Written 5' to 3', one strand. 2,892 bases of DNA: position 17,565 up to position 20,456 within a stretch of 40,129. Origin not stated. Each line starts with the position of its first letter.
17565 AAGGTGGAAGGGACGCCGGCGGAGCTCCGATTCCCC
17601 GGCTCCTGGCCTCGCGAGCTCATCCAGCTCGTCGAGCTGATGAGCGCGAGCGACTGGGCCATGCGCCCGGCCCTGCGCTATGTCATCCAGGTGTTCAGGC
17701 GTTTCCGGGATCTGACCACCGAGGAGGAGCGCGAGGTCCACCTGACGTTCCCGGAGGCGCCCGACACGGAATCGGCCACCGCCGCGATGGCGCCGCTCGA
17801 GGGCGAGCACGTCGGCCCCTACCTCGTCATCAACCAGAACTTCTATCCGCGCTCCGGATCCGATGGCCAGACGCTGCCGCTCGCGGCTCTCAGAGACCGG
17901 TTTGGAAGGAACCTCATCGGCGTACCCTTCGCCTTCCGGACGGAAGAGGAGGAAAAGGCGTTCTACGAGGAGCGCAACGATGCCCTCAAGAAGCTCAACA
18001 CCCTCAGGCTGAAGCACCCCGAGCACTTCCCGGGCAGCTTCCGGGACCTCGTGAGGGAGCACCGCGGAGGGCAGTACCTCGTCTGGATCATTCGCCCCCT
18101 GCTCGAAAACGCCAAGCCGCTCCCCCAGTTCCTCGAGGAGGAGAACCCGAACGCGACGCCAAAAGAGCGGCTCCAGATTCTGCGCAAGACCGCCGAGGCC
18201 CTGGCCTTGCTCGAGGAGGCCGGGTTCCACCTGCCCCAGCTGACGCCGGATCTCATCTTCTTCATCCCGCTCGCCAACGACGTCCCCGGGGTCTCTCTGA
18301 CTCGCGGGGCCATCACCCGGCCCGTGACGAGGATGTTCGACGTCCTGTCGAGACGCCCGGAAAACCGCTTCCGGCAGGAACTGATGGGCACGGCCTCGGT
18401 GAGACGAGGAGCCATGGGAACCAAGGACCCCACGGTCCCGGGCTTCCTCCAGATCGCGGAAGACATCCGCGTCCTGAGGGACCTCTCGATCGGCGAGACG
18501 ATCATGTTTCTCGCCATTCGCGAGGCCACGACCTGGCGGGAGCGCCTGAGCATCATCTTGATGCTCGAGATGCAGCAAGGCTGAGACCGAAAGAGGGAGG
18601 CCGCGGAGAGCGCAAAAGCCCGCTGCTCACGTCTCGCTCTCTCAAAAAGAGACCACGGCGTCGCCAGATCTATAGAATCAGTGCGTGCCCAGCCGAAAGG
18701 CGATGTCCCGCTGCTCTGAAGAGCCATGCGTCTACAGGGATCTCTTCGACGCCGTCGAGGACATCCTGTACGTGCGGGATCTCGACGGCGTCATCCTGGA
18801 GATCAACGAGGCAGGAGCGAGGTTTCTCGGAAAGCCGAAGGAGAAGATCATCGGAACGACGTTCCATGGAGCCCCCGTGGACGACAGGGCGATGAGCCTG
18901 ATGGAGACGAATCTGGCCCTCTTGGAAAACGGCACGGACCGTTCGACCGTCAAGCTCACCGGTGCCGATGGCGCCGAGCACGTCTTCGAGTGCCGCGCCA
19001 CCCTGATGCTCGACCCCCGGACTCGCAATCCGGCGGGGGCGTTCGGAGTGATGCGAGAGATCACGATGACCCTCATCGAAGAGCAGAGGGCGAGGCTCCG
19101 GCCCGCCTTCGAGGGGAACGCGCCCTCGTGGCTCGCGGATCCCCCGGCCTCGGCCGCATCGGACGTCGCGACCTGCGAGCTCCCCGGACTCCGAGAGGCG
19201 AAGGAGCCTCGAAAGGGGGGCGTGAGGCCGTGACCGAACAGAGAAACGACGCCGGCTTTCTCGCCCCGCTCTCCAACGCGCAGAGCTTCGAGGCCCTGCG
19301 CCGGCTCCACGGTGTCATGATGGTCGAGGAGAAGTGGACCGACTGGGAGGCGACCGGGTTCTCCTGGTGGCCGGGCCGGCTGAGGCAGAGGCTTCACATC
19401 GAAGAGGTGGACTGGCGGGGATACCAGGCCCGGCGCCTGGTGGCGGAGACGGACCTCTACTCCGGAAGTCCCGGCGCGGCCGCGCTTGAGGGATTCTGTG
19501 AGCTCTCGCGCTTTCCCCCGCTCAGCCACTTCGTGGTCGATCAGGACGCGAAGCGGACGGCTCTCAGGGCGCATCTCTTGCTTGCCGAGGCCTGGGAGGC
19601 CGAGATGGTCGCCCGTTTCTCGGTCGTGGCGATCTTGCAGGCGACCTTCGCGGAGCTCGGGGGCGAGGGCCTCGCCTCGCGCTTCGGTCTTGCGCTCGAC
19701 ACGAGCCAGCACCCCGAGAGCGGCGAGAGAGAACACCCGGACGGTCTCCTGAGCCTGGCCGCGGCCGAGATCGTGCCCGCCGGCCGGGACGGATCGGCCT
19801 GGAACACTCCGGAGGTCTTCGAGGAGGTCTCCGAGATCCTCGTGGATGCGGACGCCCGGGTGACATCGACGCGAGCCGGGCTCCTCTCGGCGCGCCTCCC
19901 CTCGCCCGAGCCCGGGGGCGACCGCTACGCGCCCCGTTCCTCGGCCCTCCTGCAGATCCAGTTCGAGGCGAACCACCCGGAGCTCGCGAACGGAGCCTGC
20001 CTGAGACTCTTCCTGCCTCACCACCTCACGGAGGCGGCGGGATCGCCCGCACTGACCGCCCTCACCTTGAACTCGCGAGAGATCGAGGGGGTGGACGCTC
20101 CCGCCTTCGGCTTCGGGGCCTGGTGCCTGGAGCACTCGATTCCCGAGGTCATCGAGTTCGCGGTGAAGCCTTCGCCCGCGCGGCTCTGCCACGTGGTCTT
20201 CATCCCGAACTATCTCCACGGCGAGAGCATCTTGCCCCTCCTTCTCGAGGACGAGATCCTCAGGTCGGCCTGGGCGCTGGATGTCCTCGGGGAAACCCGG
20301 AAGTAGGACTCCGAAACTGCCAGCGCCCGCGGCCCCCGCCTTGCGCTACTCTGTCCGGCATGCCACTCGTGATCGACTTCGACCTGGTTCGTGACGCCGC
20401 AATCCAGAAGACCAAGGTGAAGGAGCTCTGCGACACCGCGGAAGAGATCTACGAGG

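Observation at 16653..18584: Non-canonical eukaryotic-like kinase fused to a second degenerate kinase-like domain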

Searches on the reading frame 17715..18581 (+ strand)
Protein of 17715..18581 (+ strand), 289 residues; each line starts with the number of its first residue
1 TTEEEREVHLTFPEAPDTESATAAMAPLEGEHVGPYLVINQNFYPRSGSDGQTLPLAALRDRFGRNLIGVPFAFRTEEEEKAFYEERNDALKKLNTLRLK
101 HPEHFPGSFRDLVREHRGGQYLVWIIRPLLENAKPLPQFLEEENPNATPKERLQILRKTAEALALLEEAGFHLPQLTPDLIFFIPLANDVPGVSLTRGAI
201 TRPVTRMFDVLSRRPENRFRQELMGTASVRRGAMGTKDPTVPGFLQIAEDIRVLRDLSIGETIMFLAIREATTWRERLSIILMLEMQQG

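Call 7: search_solved_structures(query=window:17715-18581:+, max_evalue=10, show_alignments=2)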
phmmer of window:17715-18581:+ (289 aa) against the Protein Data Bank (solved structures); distinct sequences matched with E-value up to 10: 5.
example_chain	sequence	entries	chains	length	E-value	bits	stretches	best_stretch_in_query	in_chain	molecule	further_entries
6jda_A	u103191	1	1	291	1.7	11.6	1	141-195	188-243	N-acetylmannosamine kinase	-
6jdo_A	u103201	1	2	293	1.8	11.6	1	141-195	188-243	N-acetylmannosamine kinase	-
6jdh_A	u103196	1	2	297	1.8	11.5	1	141-195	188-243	N-acetylmannosamine kinase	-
7f0k_A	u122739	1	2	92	5.5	10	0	86-121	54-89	Kinetoplastid membrane protein KMP-11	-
5y70_A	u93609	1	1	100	7.2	9.6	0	88-121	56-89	Kinetoplastid membrane protein 11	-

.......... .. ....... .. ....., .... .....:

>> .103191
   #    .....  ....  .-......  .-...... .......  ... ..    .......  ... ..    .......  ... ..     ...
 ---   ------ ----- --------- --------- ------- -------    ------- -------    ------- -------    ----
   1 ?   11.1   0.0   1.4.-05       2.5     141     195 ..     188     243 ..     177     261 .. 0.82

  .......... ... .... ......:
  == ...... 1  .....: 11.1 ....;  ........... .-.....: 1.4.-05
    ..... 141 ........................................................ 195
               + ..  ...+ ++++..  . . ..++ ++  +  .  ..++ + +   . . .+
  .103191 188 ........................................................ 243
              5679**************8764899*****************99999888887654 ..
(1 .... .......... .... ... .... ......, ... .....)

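Call 15: search_solved_structures(query=A2, max_evalue=10, show_alignments=3)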
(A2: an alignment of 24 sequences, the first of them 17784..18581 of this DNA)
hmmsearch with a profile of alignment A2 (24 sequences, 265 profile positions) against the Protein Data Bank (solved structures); distinct sequences matched with E-value up to 10: 54.
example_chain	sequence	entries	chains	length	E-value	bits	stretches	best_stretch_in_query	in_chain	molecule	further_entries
5mjb_A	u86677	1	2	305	0.28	13.7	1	96-158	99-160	Ephrin type-B receptor 1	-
4rx7_A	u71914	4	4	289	0.29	13.7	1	107-164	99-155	Tyrosine-protein kinase SYK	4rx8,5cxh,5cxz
4rx9_A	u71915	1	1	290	0.29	13.7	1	107-164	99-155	Tyrosine-protein kinase SYK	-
4px6_A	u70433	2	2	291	0.29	13.6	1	107-164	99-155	Tyrosine-protein kinase SYK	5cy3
4g6v_B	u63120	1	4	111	0.32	13.5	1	62-85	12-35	CdiI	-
6in0_A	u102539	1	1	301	0.32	13.5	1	110-158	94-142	Ephrin type-A receptor 3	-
1koa_A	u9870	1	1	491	0.37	13.3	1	114-165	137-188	TWITCHIN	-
4f4p_A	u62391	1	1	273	0.39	13.3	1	108-164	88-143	Tyrosine-protein kinase SYK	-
4dfl_A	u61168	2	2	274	0.39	13.2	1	108-164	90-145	Tyrosine-protein kinase SYK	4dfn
2qob_A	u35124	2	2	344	0.39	13.2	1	110-158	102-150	Ephrin receptor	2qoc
4pv0_A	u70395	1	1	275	0.39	13.2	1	108-164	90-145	Tyrosine-protein kinase SYK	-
6hm6_A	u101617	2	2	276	0.39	13.2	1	108-164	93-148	SPLEEN TYROSINE KINASE | Tyrosine-protein kinase SYK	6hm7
3srv_A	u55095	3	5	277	0.4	13.2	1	108-164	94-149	Tyrosine-protein kinase SYK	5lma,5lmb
8x5k_A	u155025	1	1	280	0.4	13.2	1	108-164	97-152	Tyrosine-protein kinase SYK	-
4yjo_A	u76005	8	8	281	0.41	13.2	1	108-164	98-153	Tyrosine-protein kinase SYK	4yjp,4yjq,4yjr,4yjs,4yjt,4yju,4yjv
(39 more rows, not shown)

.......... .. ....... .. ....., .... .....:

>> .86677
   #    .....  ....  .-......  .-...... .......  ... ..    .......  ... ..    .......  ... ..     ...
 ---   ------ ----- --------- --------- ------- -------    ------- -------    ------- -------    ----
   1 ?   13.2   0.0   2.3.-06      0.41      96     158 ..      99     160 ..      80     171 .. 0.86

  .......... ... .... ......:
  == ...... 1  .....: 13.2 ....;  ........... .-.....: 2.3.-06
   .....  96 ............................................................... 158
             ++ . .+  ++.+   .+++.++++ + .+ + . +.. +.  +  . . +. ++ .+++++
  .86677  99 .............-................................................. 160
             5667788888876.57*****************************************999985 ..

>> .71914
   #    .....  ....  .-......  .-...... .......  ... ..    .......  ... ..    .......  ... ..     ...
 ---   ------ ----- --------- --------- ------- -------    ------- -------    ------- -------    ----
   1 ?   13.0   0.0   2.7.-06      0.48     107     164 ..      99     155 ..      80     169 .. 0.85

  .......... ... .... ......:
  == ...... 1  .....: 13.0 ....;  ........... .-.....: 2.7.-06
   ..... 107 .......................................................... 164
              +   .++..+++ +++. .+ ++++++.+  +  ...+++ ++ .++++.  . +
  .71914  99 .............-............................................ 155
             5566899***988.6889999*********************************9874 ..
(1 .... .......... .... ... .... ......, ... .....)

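Call 19: predict_structure(alignment_id=A2)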
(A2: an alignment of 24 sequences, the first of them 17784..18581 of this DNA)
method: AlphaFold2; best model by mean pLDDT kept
length: 266 residues; sequences in the alignment: 24
mean_pLDDT: 86.5   pTM: 0.83
mean pLDDT of the five models: 86.5, 85.4, 84.9, 84.5, 84.1
residues with pLDDT >= 90: 164; 70-90: 66; 50-70: 19; < 50: 17
segments of 3 or more residues with pLDDT < 50: 166-168, 170-180
pLDDT, mean of each block of 10 residues (from residue 1): 72 94 80 92 92 96 91 88 78 93 89 95 94 96 93 93 63 46 63 82 85 89 97 95 96 97 88
secondary structure, 60 per line:
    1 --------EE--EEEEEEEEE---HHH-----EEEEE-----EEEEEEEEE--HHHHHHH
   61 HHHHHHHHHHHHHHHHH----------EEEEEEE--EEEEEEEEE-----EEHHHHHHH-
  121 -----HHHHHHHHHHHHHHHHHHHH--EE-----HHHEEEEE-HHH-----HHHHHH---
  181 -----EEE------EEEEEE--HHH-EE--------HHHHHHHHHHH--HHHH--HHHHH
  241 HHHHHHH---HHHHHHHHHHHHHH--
elements in order: E13-21 E33-37 E43-51 H54-77 E88-94 E97-105 H113-119 H126-145 E158-162 H172-177 E186-188 E195-200 H217-227 H230-233 H236-247 H251-264

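Call 38: search_protein_representatives(alignment_id=A2)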
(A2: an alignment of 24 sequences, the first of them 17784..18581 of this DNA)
Query: 24 sequences, 265 profile positions. Proteins with E-value up to 0.001 (for the whole library): 22; up to 1e-10: 19; up to 1e-30: 11. The best 22 are listed.
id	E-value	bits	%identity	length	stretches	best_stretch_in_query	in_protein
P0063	2.1e-117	407.6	-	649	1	3-264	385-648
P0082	5.8e-109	379.9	-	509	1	5-263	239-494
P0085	1.3e-73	264.0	-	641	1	4-264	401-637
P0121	1.4e-70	254.1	-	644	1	6-264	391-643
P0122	3.3e-61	223.3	-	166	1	101-264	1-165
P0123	9.7e-54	198.9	-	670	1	6-263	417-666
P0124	5.3e-46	173.5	-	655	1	7-263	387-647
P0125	3.1e-36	141.5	-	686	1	5-263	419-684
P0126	7.8e-35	136.9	-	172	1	95-262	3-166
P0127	2.1e-34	135.4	-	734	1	5-224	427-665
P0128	6.6e-32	127.3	-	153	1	3-83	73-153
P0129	1.3e-30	123.0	-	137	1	142-264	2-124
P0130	5.2e-30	121.1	-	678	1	6-172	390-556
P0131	1.5e-27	113.0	-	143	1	111-262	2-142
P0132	3.5e-24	101.9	-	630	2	6-257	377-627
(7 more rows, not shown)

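Call 53: fold_search(model_id=the predicted structure, library=pdb)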
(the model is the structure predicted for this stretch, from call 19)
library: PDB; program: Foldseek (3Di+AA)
matches with E <= 10: 1996; with E <= 0.001: 1035
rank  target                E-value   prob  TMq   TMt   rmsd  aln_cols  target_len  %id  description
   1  7o7i                  1.2e-06  1.00  0.47  0.35   5.3       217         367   16  Crystal structure of the human HIPK3 kinase domain (released 2021-11-24)
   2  29mo                  1.5e-06  1.00  0.46  0.37   5.3       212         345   13  Crystal structure of human CLK3 in complex with AZ176 (released 2026-04-08)
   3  7o7j                  1.5e-06  1.00  0.41  0.31   5.9       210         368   17  Crystal structure of the human HIPK3 kinase domain bound to abemaciclib (released 2021-11-24)
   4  9fmp_B                1.6e-06  1.00  0.46  0.35   5.6       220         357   14  Crystal structure of phosphorylated C. merolae LAMMER-like dual specificity kinase (CmLIK) kinase domain in complex wi (released 2025-06-18)
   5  6z2v                  1.9e-06  1.00  0.45  0.37   5.6       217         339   14  CLK3 A319V mutant bound with beta-carboline KH-CARB13 (Cpd 3) (released 2020-07-29)
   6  6m13_b                1.9e-06  1.00  0.47  0.21   8.8       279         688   12  Crystal structure of Rnase L in complex with Toceranib (released 2020-09-02)
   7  6tca_G                2.2e-06  1.00  0.47  0.38   5.1       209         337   11  Phosphorylated p38 and MAPKAPK2 complex with inhibitor (released 2020-07-22)
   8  5myv_C                2.4e-06  1.00  0.45  0.36   7.7       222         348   14  Crystal structure of SRPK2 in complex with compound 1 (released 2017-05-10)
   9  6t8x_F                2.4e-06  1.00  0.53  0.51   6.8       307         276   10  Crystal structure of MAPKAPK2 (MK2) complexed with PF-3644022 and 5-(4-bromophenyl)-N-[4-(1-piperazinyl)phenyl]-N-(2-p (released 2021-05-12)
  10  7zks                  2.8e-06  1.00  0.45  0.36   7.3       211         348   13  SRPK1 IN COMPLEX WITH INHIBITOR (released 2023-02-22)
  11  7nxj_C                3.3e-06  1.00  0.41  0.35   5.7       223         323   11  Crystal structure of human Cdk13/Cyclin K in complex with the inhibitor THZ531 (released 2021-05-12)
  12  2vag                  3.5e-06  1.00  0.45  0.38   9.7       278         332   11  Crystal structure of di-phosphorylated human CLK1 in complex with a novel substituted indole inhibitor (released 2007-10-09)
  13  6fyi                  4.0e-06  1.00  0.42  0.35   8.2       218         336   13  X-ray Structure of CLK2-KD(130-496)/TG003 at 2.6A (released 2018-07-18)
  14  6t8x_B                4.2e-06  1.00  0.49  0.48   8.3       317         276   10  Crystal structure of MAPKAPK2 (MK2) complexed with PF-3644022 and 5-(4-bromophenyl)-N-[4-(1-piperazinyl)phenyl]-N-(2-p (released 2021-05-12)
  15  5myv_B                4.5e-06  1.00  0.46  0.36   8.1       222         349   14  Crystal structure of SRPK2 in complex with compound 1 (released 2017-05-10)
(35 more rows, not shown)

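Call 66: find_encoding_contigs(protein=P0127, flank=6000, max_places=1)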
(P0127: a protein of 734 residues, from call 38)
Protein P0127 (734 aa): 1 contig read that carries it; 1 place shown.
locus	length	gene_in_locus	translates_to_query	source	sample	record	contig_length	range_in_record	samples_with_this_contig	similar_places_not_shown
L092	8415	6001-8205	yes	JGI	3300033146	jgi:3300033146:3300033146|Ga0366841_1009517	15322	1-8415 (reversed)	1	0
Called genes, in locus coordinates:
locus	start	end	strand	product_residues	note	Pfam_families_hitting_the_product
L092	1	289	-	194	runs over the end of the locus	PF00117:GATase, PF01174:SNO (faint)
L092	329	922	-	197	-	PF00475:IGPD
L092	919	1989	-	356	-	PF00155:Aminotran_1_2, PF01053:Cys_Met_Meta_PP, PF00266:Aminotran_5, PF04864:Alliinase_C (faint)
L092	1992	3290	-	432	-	PF00815:Histidinol_dh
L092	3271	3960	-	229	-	PF01634:HisG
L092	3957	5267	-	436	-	PF00152:tRNA-synt_2 (weak), PF01409:tRNA-synt_2d (faint), PF13393:tRNA-synt_His, PF00587:tRNA-synt_2b, PF03129:HGTP_anticodon, PF12745:HGTP_anticodon2 (weak)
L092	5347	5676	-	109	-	PF01371:Trp_repressor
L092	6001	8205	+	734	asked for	PF00069:Pkinase, PF07714:PK_Tyr_Ser-Thr, PF06293:Kdo (faint)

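Call 67: find_encoding_contigs(protein=P0124, flank=6000, max_places=1)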
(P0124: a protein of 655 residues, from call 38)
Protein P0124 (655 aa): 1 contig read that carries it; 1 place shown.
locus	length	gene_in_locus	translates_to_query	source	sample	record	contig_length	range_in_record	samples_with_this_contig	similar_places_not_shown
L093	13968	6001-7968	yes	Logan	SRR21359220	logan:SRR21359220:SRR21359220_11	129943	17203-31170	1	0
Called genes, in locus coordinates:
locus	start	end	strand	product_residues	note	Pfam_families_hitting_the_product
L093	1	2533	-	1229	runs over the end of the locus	PF02811:PHP, PF07733:DNA_pol3_alpha, PF17657:DNA_pol3_finger, PF14579:HHH_6, PF01336:tRNA_anti-codon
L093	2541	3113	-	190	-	PF07638:Sigma70_ECF (weak), PF04542:Sigma70_r2, PF08281:Sigma70_r4_2, PF04545:Sigma70_r4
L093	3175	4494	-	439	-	PF03448:MgtE_N, PF00571:CBS (weak), PF01769:MgtE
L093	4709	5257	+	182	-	PF01250:Ribosomal_S6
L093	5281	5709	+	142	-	PF00436:SSB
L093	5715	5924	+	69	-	PF01084:Ribosomal_S18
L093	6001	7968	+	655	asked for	PF00069:Pkinase, PF07714:PK_Tyr_Ser-Thr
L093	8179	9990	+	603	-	PF07973:tRNA_SAD, PF00587:tRNA-synt_2b, PF03129:HGTP_anticodon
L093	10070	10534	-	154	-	-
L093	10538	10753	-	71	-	-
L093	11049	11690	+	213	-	PF06397:Desulfoferrod_N, PF23458:DUF7130 (faint), PF02915:Rubrerythrin, PF21349:RUBY_RBDX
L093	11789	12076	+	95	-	PF01541:GIY-YIG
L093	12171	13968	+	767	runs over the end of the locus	PF00912:Transgly, PF00905:Transpeptidase, PF06832:BiPBP_C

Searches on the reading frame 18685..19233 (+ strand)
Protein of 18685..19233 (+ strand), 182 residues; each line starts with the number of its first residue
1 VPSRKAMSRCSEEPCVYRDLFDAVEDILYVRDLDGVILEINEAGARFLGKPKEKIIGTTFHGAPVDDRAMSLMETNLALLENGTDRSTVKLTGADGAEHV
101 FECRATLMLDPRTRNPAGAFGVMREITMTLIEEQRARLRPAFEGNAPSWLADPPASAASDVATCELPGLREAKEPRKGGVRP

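Call 3: search_protein_families(library=pfam, proteins=[window:18685-19233:+], max_evalue=0.1)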
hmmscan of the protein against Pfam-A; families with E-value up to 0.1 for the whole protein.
window:18685-19233:+ (182 aa): 5 families
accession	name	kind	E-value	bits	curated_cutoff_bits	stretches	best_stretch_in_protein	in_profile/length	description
PF08448.16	PAS_4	-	5.2e-13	49.6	23.1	1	21-128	1-107/110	PAS fold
PF00989.32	PAS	-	8.4e-08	32.6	22.6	1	17-126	3-113/113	PAS fold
PF13188.13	PAS_8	-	1.6e-05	25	21.8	1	17-65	3-52/65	PAS domain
PF13426.13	PAS_9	-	0.0001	22.9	27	1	28-127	4-102/103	PAS domain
PF24820.1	Diguanyl_cycl_sensor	-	0.0058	17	28.1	1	23-61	4-42/109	Diguanylate cyclase-like sensor domain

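Call 4: search_protein_families(library=ncbifam, proteins=[window:18685-19233:+], max_evalue=0.1)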
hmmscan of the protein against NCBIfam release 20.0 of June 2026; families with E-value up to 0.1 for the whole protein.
window:18685-19233:+ (182 aa): 4 families
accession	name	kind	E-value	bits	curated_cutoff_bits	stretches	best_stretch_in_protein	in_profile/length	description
TIGR00229.1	sensory_box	domain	3.5e-10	40.1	22.9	1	15-133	5-123/126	PAS domain S-box protein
NF008302.0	PRK11091.1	equivalog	7e-06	24.5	838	1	9-128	149-268/779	aerobic respiration two-component sensor histidine kinase ArcB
TIGR02040.1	PpsR-CrtJ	equivalog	0.0004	19.6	275.4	1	17-81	135-199/442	transcriptional regulator PpsR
NF052573.1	HisKinEspAMyxo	equivalog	0.012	13.6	1400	1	20-117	259-357/755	serine histidine kinase EspA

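Call 32: search_protein_families(library=padloc, proteins=[window:18685-19233:+], max_evalue=0.01)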
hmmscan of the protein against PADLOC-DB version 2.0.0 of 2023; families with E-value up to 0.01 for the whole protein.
window:18685-19233:+ (182 aa): 0 families

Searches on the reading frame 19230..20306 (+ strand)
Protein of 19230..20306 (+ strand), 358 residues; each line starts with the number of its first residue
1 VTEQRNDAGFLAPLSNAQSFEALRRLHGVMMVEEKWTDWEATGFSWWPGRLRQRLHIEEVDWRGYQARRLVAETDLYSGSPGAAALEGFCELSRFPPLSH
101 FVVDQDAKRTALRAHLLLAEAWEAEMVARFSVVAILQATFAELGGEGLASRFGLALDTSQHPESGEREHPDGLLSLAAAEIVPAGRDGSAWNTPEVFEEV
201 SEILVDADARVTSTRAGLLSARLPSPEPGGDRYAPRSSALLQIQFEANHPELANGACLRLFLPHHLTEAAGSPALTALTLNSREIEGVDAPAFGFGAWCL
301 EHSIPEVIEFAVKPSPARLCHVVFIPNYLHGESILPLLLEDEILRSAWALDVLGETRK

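Call 3: search_protein_families(library=pfam, proteins=[window:19230-20306:+], max_evalue=0.1)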
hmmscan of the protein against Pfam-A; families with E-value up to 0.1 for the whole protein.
window:19230-20306:+ (358 aa): 1 family
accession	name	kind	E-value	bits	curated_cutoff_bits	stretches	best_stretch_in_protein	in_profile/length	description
PF23716.1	DUF7158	-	0.088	12.9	27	0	207-226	15-34/38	Family of unknown function (DUF7158)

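Call 4: search_protein_families(library=ncbifam, proteins=[window:19230-20306:+], max_evalue=0.1)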
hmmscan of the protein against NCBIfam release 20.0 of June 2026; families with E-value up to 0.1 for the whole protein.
window:19230-20306:+ (358 aa): 0 families

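Call 32: search_protein_families(library=padloc, proteins=[window:19230-20306:+], max_evalue=0.01)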
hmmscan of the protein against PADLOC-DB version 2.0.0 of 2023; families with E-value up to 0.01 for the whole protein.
window:19230-20306:+ (358 aa): 0 families

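Call 57: find_related_loci(query=window:19230-20303:+, collection=metagenome_contigs, flank=6000)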
Query window:19230-20303:+ (358 aa) in metagenome_contigs; peptide patterns used: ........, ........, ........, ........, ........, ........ (x = any residue, [..] = any of these).
166 stretches matched a pattern, but none encodes a relative of the query by tblastn (E <= 1e-3).
